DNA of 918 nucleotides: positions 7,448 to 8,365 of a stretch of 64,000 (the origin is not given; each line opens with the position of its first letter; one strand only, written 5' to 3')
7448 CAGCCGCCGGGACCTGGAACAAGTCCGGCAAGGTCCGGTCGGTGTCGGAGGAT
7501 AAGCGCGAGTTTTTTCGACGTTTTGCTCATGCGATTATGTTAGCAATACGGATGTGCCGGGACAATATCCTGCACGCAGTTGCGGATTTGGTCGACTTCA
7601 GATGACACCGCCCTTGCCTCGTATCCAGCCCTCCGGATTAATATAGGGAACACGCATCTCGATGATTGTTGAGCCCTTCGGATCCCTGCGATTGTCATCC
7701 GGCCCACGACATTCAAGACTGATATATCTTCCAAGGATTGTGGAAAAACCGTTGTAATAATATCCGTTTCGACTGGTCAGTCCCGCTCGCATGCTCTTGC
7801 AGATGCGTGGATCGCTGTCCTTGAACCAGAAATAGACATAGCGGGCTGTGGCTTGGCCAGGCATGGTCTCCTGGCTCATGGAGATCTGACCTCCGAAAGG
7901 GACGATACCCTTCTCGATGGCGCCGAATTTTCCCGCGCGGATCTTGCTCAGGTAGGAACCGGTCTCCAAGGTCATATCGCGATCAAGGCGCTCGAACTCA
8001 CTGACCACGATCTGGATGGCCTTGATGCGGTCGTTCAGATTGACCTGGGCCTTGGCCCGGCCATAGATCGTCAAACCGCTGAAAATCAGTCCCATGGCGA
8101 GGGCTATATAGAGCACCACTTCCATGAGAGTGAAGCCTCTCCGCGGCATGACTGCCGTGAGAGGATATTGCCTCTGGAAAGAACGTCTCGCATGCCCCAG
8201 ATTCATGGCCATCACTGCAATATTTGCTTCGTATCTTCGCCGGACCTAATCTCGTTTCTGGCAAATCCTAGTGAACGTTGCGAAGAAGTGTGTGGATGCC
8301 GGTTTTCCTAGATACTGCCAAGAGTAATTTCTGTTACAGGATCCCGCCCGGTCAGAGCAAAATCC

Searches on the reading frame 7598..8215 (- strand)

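Call 8: search_protein_families(library=pfam, proteins=[window:7598-8215:-], max_evalue=0.01)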
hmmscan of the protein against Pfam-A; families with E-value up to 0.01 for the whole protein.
window:7598-8215:- (205 aa): 1 family
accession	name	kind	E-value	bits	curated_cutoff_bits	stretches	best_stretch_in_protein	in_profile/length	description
PF07963.17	N_methyl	-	0.0067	16.4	21.2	0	25-40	4-19/27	Prokaryotic N-terminal methylation motif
